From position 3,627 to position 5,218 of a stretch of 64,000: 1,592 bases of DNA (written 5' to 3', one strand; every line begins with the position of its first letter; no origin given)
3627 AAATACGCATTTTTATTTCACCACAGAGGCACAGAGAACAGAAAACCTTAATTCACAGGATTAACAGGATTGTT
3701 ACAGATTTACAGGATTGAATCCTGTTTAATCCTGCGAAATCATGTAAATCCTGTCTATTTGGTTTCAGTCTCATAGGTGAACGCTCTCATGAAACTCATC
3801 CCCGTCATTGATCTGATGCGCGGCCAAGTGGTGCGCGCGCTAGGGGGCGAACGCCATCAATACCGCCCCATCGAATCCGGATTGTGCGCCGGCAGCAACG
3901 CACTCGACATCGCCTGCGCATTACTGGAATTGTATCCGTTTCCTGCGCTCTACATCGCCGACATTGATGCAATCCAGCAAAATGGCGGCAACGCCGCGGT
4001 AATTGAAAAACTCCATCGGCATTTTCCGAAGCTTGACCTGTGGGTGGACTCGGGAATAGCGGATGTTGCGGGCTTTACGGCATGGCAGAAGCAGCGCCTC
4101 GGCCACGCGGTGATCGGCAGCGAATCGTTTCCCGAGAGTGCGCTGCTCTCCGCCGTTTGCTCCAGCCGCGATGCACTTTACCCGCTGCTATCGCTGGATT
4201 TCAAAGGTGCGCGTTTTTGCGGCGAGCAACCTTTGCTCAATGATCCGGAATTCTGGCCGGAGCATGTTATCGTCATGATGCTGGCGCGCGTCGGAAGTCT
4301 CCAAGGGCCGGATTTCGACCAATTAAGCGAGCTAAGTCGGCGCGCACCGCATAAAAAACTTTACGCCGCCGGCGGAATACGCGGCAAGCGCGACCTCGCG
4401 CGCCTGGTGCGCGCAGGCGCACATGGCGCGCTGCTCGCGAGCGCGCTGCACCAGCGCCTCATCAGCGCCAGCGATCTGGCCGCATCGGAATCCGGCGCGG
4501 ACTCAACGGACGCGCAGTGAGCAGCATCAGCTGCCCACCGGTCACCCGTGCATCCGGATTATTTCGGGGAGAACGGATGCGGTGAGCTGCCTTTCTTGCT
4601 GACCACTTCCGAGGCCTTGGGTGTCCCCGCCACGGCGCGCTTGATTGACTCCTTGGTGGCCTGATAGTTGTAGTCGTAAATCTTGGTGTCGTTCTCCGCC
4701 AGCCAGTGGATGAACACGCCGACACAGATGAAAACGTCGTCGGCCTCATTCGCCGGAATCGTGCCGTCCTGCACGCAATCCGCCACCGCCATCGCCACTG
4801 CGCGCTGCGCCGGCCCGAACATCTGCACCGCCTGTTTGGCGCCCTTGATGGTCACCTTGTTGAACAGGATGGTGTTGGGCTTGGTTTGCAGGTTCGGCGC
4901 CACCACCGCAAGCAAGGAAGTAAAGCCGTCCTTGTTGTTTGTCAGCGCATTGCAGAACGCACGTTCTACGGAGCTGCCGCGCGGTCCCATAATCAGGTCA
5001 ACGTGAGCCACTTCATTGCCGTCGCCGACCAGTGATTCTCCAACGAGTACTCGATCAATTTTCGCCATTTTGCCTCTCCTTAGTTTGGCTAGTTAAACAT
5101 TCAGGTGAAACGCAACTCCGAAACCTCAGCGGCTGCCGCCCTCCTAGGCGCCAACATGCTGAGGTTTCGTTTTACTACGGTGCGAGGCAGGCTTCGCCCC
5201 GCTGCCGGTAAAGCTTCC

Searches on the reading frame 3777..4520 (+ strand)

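Call 77: search_protein_families(library=pfam, proteins=[window:3777-4520:+], max_evalue=0.00001)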
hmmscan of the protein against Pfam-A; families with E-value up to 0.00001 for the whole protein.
window:3777-4520:+ (247 aa): 1 family
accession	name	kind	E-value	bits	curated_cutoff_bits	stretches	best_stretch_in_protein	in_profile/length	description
PF00977.27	His_biosynth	-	8.9e-24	84.6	23.6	2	7-144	2-132/228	Histidine biosynthesis protein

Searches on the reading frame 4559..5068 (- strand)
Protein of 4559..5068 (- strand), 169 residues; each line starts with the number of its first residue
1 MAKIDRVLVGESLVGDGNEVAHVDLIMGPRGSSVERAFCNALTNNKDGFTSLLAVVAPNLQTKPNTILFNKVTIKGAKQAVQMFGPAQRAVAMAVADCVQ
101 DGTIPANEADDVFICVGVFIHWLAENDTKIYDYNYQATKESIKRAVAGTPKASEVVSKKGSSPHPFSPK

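Call 77: search_protein_families(library=pfam, proteins=[window:4559-5068:-], max_evalue=0.00001)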
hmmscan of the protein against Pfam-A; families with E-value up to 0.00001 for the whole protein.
window:4559-5068:- (169 aa): 1 family
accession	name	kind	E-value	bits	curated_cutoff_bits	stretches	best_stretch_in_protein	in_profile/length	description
PF08714.17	Fae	-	2.6e-69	232.7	27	1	9-166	1-158/159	Formaldehyde-activating enzyme (Fae)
